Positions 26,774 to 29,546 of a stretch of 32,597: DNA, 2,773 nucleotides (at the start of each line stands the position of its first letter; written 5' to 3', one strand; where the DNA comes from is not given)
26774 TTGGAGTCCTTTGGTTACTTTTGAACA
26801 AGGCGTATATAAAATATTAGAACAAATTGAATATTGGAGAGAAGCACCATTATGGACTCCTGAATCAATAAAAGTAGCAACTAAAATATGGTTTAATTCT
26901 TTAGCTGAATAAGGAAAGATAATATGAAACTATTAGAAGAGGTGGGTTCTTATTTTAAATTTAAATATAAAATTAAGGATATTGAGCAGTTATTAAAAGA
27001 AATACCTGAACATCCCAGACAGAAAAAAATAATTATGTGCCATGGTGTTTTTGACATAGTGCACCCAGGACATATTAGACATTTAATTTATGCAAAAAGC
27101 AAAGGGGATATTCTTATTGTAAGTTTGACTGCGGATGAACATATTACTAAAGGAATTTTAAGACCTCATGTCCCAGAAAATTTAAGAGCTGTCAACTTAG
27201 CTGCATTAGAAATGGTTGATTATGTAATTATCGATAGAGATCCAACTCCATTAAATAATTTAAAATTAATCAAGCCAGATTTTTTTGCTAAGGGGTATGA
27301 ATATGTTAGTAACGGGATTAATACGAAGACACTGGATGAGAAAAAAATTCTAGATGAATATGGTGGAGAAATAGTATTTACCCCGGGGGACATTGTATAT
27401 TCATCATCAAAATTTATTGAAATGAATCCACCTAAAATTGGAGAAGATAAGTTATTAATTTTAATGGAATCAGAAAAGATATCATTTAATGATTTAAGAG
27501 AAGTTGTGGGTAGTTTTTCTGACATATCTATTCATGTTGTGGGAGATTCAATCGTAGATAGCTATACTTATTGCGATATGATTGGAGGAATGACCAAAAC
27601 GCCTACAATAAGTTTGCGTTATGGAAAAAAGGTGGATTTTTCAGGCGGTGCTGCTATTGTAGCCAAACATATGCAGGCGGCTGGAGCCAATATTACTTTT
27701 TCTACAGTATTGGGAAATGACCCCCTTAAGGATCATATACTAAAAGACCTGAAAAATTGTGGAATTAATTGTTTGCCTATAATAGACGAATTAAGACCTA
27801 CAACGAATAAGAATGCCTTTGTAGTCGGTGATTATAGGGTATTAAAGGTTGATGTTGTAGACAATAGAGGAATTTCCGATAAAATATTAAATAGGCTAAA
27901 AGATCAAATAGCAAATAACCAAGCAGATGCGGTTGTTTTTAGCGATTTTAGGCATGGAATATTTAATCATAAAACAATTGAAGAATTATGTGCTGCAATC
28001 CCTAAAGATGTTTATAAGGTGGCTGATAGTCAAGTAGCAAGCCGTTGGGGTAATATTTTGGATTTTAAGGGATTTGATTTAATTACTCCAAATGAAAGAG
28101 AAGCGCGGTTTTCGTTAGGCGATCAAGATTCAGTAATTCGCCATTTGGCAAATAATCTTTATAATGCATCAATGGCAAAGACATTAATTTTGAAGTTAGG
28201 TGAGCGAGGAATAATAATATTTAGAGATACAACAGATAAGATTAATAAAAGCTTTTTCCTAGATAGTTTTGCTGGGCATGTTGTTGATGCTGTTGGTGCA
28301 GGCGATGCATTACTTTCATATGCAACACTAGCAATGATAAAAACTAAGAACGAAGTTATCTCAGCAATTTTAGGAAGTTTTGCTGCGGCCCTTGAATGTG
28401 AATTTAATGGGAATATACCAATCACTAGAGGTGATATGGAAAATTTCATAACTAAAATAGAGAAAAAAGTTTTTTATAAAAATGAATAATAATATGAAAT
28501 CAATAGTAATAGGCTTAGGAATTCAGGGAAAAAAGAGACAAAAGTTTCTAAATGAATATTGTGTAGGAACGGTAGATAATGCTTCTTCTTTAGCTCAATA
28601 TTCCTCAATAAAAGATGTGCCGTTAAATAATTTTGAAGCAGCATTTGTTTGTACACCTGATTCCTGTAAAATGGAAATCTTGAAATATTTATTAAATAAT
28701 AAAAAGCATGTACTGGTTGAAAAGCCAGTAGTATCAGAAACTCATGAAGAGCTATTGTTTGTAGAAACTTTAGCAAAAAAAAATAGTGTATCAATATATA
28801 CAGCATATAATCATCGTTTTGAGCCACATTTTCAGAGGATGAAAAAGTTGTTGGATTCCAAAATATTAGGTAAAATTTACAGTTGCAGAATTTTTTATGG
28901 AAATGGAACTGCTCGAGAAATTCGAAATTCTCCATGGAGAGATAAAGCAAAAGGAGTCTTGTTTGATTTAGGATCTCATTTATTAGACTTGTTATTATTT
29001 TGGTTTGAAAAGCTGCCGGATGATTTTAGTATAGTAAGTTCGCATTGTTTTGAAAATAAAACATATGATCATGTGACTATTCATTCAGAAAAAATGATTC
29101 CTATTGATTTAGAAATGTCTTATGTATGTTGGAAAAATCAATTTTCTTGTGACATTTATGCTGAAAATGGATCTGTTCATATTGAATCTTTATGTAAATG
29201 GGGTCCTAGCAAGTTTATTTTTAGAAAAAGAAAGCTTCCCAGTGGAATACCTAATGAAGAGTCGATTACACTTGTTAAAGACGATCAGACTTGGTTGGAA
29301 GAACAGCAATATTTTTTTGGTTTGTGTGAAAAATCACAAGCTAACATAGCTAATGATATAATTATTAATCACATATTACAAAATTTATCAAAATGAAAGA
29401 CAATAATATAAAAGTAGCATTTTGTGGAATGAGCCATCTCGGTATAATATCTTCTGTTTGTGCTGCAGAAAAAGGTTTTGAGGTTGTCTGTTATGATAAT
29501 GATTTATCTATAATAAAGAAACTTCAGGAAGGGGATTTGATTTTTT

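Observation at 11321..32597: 21-gene heptose-centred glycan locus in an apparently chlamydial genome, with no exporter, polymerase, ligase or priming transferase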

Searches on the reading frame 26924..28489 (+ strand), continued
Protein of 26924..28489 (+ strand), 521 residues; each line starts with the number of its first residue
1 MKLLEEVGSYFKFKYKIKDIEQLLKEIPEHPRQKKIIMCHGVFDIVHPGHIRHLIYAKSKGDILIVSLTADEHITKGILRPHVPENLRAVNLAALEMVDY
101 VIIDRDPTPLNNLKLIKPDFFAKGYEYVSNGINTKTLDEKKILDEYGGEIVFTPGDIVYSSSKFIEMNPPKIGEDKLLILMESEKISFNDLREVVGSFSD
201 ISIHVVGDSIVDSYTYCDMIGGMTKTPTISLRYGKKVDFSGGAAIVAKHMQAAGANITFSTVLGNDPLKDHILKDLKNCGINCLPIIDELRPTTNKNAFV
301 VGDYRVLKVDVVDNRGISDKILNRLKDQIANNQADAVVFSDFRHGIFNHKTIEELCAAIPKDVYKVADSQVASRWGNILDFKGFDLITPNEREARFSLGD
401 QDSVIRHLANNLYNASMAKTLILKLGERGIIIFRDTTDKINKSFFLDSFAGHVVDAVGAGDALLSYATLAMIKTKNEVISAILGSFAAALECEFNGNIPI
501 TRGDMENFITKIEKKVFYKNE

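Call 39: search_protein_families(library=ncbifam, proteins=[L001:20335-21558:+, L001:19185-20171:-, L001:15687-16532:+, L001:18356-19180:+, L001:16572-18359:+], max_evalue=0.001)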
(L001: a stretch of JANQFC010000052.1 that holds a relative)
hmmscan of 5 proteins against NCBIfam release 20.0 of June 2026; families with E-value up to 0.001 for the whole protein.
L001:20335-21558:+ (408 aa): 17 families
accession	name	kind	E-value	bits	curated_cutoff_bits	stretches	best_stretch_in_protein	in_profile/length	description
NF045513.1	HepA_fam_ABC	equivalog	6e-31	107.5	725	1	24-408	23-409/610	heterocyst formation ABC transporter subunit HepA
TIGR02203.1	MsbA_lipidA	equivalog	9.4e-20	70.6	602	1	82-408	38-368/572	lipid A export permease/ATP-binding protein MsbA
NF010178.0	PRK13657.1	equivalog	1.2e-19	70.2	733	1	178-407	143-369/588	glucan ABC transporter ATP-binding protein/ permease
TIGR03796.1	NHLM_micro_ABC1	equivalog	6e-16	57.8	853.3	1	93-408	191-514/710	NHLP family bacteriocin export ABC transporter peptidase/permease/ATPase subunit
TIGR02204.1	MsbA_rel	hypoth_equivalog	1e-13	50.9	780.4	1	93-408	60-375/576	ABC transporter, permease/ATP-binding protein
NF008381.0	PRK11176.1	equivalog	5.8e-13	48.1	867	1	91-408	60-378/582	lipid A ABC transporter ATP-binding protein/permease MsbA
TIGR00958.1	3a01208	subfamily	3.1e-12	45.6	874.6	1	98-407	204-515/711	antigen peptide transporter 2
TIGR03797.1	NHLM_micro_ABC2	equivalog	4.6e-12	45.2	709.4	1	92-408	172-488/686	NHLP bacteriocin export ABC transporter permease/ATPase subunit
NF045998.1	cleave_ABC_plasm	equivalog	7.4e-12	44.3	500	1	8-394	111-490/673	Mbov_0121 family peptidase domain-containing ABC transporter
TIGR03375.1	type_I_sec_LssB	subfamily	1.1e-11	43.8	693.1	1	206-407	299-501/696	type I secretion system permease/ATPase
TIGR01192.1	chvA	subfamily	2.8e-11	42.7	585.4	1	178-407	143-369/585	glucan export ABC transporter ATP-binding protein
NF008364.0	PRK11160.1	equivalog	2e-10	39.9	630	1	124-407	89-374/575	heme ABC transporter ATP-binding protein/permease CydC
NF052233.1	CphA_assoc_ABC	equivalog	3.4e-09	35.6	880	1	97-408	232-543/766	cyanophycin metabolism-associated ABC transporter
TIGR02868.1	CydC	equivalog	1.3e-07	30.7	329.05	1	123-408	81-370/530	thiol reductant ABC exporter subunit CydC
NF000474.1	tet_ABC_46_A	exception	2.4e-07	29.6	1250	1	113-407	73-367/574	tetracycline efflux ABC transporter Tet(46) subunit A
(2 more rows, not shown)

L001:19185-20171:- (328 aa): 15 families
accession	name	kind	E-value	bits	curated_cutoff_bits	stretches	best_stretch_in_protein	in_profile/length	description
NF007482.0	PRK10073.1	equivalog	7.3e-20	71.2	423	1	3-103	5-104/334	glycosyltransferase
NF047683.1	TeichurnBiosyTuaG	equivalog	7.9e-16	58.5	400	1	3-103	5-105/252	teichuronic acid biosynthesis protein TuaG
NF053739.1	GlytfEpsEBac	equivalog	2.4e-14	53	450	1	5-122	2-120/265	glycosyltransferase EpsE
NF038302.1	EPS_HpsE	equivalog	9.7e-13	47.7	300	1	5-130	2-131/307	hormogonium polysaccharide biosynthesis glycosyltransferase HpsE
NF050050.1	ProtGlycPglI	equivalog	3.3e-12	46.4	500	1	5-135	3-131/306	GalNAc(5)-diNAcBac-PP-undecaprenol beta-1,3-glucosyltransferase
TIGR03937.1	PgaC_IcaA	equivalog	1.2e-09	37.7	422.3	1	5-118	46-159/407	poly-beta-1,6-N-acetyl-D-glucosamine synthase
NF041875.1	EPS_EpsD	equivalog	1.7e-08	34.2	370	1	6-109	1-104/325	exopolysaccharide biosynthesis glycosyltransferase EpsD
NF041394.1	GtaseAglG_Halo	equivalog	1e-06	28.2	440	1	5-104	2-102/304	glucosyl-dolichyl phosphate glucuronosyltransferase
NF038299.1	EPS_HpsN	equivalog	1e-05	24.7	425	1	5-120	2-117/317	hormogonium polysaccharide biosynthesis glycosyltransferase HpsN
TIGR04283.1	glyco_like_mftF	equivalog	3.1e-05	23.7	182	1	6-109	1-97/221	TIGR04283 family arsenosugar biosynthesis glycosyltransferase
NF007453.0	PRK10018.1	equivalog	5.6e-05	22.9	382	1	5-102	7-104/280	colanic acid biosynthesis glycosyltransferase WcaA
TIGR04017.1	WcaA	equivalog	8.2e-05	22.3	495.75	1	5-102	6-103/279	colanic acid biosynthesis glycosyltransferase WcaA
TIGR03111.1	glyc2_xrt_Gpos1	hypoth_equivalog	0.00011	21.1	363.95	1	5-104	50-151/439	TIGR03111 family XrtG-associated glycosyltransferase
TIGR03030.1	CelA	equivalog_domain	0.00044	18.4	699.1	1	75-180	219-326/714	UDP-forming cellulose synthase catalytic subunit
NF047588.1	GlcsyltransPgfSStrep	equivalog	0.00096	18.5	500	0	4-104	1-105/308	glycosyltransferase PgfS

L001:15687-16532:+ (281 aa): 2 families
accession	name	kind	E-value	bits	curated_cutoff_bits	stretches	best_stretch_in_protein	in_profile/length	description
TIGR01444.1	fkbM_fam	subfamily_domain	7e-21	75.2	37.7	1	93-215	2-130/143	FkbM family methyltransferase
NF001786.0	PRK00517.2-4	equivalog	0.00029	20.1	327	1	85-136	139-190/277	50S ribosomal protein L11 methyltransferase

L001:18356-19180:+ (274 aa): 60 families (the best 25 are shown)
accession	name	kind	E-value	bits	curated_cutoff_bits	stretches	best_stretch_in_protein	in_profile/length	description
NF009466.0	PRK12826.1-2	subfamily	9.6e-15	54.7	222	1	3-245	5-244/248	3-oxoacyl-ACP reductase FabG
NF004823.0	PRK06179.1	subfamily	3.1e-14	53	310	1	4-204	8-200/271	oxidoreductase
NF005672.0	PRK07454.1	equivalog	2.6e-12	46.4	234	1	3-187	8-194/241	SDR family oxidoreductase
NF006073.0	PRK08219.1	equivalog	3.3e-12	46.6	218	1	4-187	6-180/227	SDR family oxidoreductase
NF004825.0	PRK06181.1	equivalog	1.8e-10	40.6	215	1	9-254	14-262/268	SDR family oxidoreductase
NF006074.0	PRK08220.1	equivalog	1.5e-09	37.8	312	1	5-187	12-186/251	2,3-dihydro-2,3-dihydroxybenzoate dehydrogenase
NF005095.0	PRK06523.1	subfamily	2.3e-09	37.1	231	1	4-207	13-212/261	oxidoreductase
TIGR03971.1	SDR_subfam_1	subfamily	2.7e-09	36.8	300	1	54-242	72-265/271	mycofactocin-coupled SDR family oxidoreductase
NF005118.0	PRK06550.1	equivalog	5.1e-09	36.3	270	1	4-187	8-179/236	3-oxoacyl-ACP reductase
NF049977.1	KDhSphingRedKdsR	equivalog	5.2e-09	35.9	400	1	6-212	8-211/267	3-ketodihydrosphingosine reductase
TIGR04316.1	dhbA_paeA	equivalog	7.1e-09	35.6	300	1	9-186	6-185/250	2,3-dihydro-2,3-dihydroxybenzoate dehydrogenase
NF004203.0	PRK05653.2-4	subfamily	7.9e-09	35.3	313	1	5-237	10-248/260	3-oxoacyl-ACP reductase FabG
NF005309.0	PRK06841.1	subfamily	8.3e-09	35.3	286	1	4-239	18-246/255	GolD/DthD family dehydrogenase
NF004196.0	PRK05650.1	equivalog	1e-08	34.6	297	1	5-214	6-212/272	SDR family oxidoreductase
NF004824.0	PRK06180.1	subfamily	1.1e-08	34.7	298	1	5-210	8-211/279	oxidoreductase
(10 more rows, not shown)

L001:16572-18359:+ (595 aa): 54 families (the best 25 are shown)
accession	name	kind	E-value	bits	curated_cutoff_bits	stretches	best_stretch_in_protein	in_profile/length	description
TIGR00118.1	acolac_lg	equivalog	2.2e-117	392.8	538.35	1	4-567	4-553/557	biosynthetic-type acetolactate synthase large subunit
NF006524.0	PRK08978.1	equivalog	7.5e-113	377.7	738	1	4-565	4-541/548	acetolactate synthase 2 catalytic subunit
NF004919.0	PRK06276.1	equivalog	2.1e-107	359.9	866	1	2-574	2-563/582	acetolactate synthase large subunit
NF004710.0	PRK06048.1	equivalog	2.1e-106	356.6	976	1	3-566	10-555/561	acetolactate synthase large subunit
NF005651.0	PRK07418.1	subfamily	3.5e-106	355.8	942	1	7-564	25-575/617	acetolactate synthase large subunit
NF005860.0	PRK07789.1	equivalog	8.5e-103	344.7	881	1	6-561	39-591/615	acetolactate synthase large subunit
NF006016.1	PRK08155.1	equivalog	3.1e-101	339.5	870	1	5-562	7-546/554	acetolactate synthase large subunit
NF006319.0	PRK08527.1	equivalog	3.3e-99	332.8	905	1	4-567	7-557/565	acetolactate synthase large subunit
NF005228.0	PRK06725.1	equivalog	9.7e-97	324.5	991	1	4-566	19-563/571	acetolactate synthase large subunit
NF005824.0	PRK07710.1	equivalog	8.6e-94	314.9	976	1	6-566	22-566/573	acetolactate synthase large subunit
NF005058.0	PRK06466.1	equivalog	3e-92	309.9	951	1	5-568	8-567/574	acetolactate synthase 3 large subunit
NF005584.0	PRK07282.1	equivalog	2.1e-91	307.2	970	1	4-561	13-553/566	acetolactate synthase large subunit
NF006581.0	PRK09107.1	equivalog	3.6e-90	303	974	1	6-567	16-572/595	acetolactate synthase 3 large subunit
NF006052.0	PRK08199.1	subfamily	6.3e-86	288.9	539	1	7-552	14-541/559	thiamine pyrophosphate protein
NF005409.0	PRK06965.1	equivalog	2.3e-83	280.6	1035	1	7-567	27-580/587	acetolactate synthase 3 catalytic subunit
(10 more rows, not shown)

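Call 57: find_encoding_contigs(protein=P0016, flank=10000, max_places=1)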
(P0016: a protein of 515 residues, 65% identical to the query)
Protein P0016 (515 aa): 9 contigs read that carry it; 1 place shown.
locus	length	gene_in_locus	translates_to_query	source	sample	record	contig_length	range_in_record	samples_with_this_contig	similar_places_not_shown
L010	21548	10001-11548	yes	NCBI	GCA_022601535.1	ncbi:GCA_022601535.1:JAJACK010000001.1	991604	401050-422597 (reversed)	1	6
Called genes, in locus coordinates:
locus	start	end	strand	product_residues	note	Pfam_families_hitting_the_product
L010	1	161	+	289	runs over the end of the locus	PF01370:Epimerase, PF04321:RmlD_sub_bind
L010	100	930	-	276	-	-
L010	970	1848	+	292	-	PF00535:Glycos_transf_2, PF10111:Glyco_tranf_2_2, PF13506:Glyco_transf_21 (weak), PF13641:Glyco_tranf_2_3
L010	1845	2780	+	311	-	PF00535:Glycos_transf_2, PF13641:Glyco_tranf_2_3 (weak)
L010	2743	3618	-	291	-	PF05050:Methyltransf_21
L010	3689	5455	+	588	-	PF02776:TPP_enzyme_N, PF00205:TPP_enzyme_M, PF02775:TPP_enzyme_C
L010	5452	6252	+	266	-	PF00106:adh_short, PF13561:adh_short_C2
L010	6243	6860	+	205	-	PF13580:SIS_2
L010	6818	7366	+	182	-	PF00702:Hydrolase, PF13419:HAD_2, PF13242:Hydrolase_like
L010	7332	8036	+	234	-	PF00923:TAL_FSA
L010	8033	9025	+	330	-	PF01073:3Beta_HSD, PF01370:Epimerase, PF02719:Polysacc_synt_2 (faint), PF04321:RmlD_sub_bind, PF05368:NmrA, PF13460:NAD_binding_10, PF16363:GDP_Man_Dehyd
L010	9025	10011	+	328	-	PF01073:3Beta_HSD, PF01370:Epimerase, PF02719:Polysacc_synt_2, PF05368:NmrA (faint), PF07993:NAD_binding_4 (faint), PF13460:NAD_binding_10 (weak), PF16363:GDP_Man_Dehyd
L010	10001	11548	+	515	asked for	PF01467:CTP_transf_like, PF00294:PfkB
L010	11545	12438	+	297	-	PF01408:GFO_IDH_MocA, PF22725:GFO_IDH_MocA_C3, PF02894:GFO_IDH_MocA_C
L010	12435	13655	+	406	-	PF03721:UDPG_MGDP_dh_N, PF00984:UDPG_MGDP_dh, PF03720:UDPG_MGDP_dh_C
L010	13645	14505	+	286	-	PF01370:Epimerase, PF04321:RmlD_sub_bind, PF16363:GDP_Man_Dehyd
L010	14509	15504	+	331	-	PF01370:Epimerase, PF16363:GDP_Man_Dehyd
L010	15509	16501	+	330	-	PF01073:3Beta_HSD, PF01370:Epimerase, PF02719:Polysacc_synt_2, PF04321:RmlD_sub_bind, PF05368:NmrA (weak), PF13460:NAD_binding_10, PF16363:GDP_Man_Dehyd, PF07993:NAD_binding_4, +1 more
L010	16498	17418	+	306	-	PF00676:E1_dh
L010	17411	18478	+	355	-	PF02779:Transket_pyr, PF02780:Transketolase_C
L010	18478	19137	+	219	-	PF13489:Methyltransf_23, PF13847:Methyltransf_31, PF08241:Methyltransf_11, PF08242:Methyltransf_12, PF13649:Methyltransf_25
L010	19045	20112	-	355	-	PF01075:Glyco_transf_9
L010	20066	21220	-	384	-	PF01743:PolyA_pol, PF12627:PolyA_pol_RNAbd, PF13735:tRNA_NucTran2_2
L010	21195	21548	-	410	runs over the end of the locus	PF06689:zf-C4_ClpX, PF01078:Mg_chelatase (faint), PF05496:RuvB_N (faint), PF07724:AAA_2, PF07728:AAA_5 (weak), PF00004:AAA, PF10431:ClpB_D2-small (weak)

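Call 64: search_dna_similar(query=window:26924-28489:+, collection=plasmids, mode=protein, max_evalue=1e-30, max_rows=25)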
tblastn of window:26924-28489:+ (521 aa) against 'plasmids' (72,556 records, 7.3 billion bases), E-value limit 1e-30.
Records with a match: 2; places in all: 2; records where one place covers at least 80% of the query: 2.
Best place of each record, by identity: <60% 2.
By first word of the organism name: Solidesulfovibrio 1; Azospirillum 1.
By predicted mobility (MOB-suite, as given by PLSDB): non-mobilizable 2.
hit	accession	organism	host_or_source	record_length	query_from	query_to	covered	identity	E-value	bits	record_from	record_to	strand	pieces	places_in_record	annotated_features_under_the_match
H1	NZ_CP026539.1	Solidesulfovibrio carbinolicus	-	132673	16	514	96%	31.3%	2e-57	214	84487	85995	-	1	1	PfkB family carbohydrate kinase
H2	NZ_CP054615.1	Azospirillum oryzae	cell culture,soil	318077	16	497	93%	29.4%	1e-45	179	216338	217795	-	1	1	PfkB family carbohydrate kinase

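Call 74: search_protein_families(library=pfam, proteins=[L005:3017-5974:+, L005:497-2770:-], max_evalue=0.001)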
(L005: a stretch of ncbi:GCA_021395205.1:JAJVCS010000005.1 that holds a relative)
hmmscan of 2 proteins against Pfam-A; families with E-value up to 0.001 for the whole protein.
L005:3017-5974:+ (986 aa): 0 families

L005:497-2770:- (758 aa): 0 families

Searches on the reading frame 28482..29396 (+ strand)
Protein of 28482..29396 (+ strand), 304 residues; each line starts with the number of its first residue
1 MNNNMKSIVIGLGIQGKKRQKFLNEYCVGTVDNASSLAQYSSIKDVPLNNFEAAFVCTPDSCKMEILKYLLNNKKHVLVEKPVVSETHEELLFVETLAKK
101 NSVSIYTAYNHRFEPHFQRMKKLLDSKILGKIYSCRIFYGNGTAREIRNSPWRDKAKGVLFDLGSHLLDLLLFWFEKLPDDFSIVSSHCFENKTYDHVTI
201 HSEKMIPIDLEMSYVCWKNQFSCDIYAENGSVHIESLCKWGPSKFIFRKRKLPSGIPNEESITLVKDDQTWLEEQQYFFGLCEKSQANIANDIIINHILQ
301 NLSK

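Call 5: search_protein_families(library=pfam, proteins=[window:28482-29396:+], max_evalue=0.01)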
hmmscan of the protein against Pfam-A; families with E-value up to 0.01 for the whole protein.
window:28482-29396:+ (304 aa): 3 families
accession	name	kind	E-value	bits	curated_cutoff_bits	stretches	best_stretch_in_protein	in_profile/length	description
PF22725.1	GFO_IDH_MocA_C3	-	4.2e-15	56.3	27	1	117-232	1-123/124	GFO/IDH/MocA C-terminal domain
PF01408.29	GFO_IDH_MocA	-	9.3e-10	39.7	24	1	33-105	44-116/120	Oxidoreductase family, NAD-binding Rossmann fold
PF02894.22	GFO_IDH_MocA_C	-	2.5e-07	31.2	22.9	1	121-232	1-127/218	Oxidoreductase family, C-terminal alpha/beta domain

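Call 10: search_protein_families(library=ncbifam, proteins=[window:28482-29396:+], max_evalue=0.001)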
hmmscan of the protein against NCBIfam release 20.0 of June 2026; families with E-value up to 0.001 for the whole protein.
window:28482-29396:+ (304 aa): 7 families
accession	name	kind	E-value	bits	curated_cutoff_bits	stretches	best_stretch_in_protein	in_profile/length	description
NF040723.1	UDP-GlcNAcDh_Arch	equivalog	8.6e-14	51.8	450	1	28-201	38-202/302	UDP-N-acetylglucosamine 3-dehydrogenase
TIGR04380.1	myo_inos_iolG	equivalog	2.2e-10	39.9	355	1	49-179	63-189/330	inositol 2-dehydrogenase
NF052479.1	LevoglcsnDh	equivalog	2.3e-10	39.7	650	1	52-180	75-207/386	levoglucosan dehydrogenase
NF008607.0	PRK11579.1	subfamily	1.5e-09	37.3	330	1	53-176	67-190/346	oxidoreductase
NF007574.0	PRK10206.1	equivalog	1.9e-09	37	352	1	51-180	66-191/345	oxidoreductase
NF041392.1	XylDh_Gfo6_Halo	equivalog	1.4e-08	33.9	350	1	48-132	80-163/350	D-xylose 1-dehydrogenase Gfo6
NF058561.1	BT_2158_fam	equivalog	0.00062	18.5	750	1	27-107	73-152/487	glycoside 3-dehydrogenase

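Call 61: search_solved_structures(query=window:28482-29396:+, max_evalue=1e-8)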
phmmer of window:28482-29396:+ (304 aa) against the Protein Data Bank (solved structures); distinct sequences matched with E-value up to 1e-8: 5.
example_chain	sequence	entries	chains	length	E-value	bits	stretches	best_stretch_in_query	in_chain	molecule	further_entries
3e18_A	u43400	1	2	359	9.1e-11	44.5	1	50-177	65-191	oxidoreductase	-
3gdo_A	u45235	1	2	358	3.1e-10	42.7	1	51-202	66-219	Uncharacterized oxidoreductase yvaA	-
3gfg_A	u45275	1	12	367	3.3e-10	42.7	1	51-202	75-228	Uncharacterized oxidoreductase yvaA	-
3db2_A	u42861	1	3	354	1.7e-09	40.3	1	50-232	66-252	putative NADPH-dependent oxidoreductase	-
7xr9_A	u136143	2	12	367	2.1e-09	40.1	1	32-177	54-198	DgpA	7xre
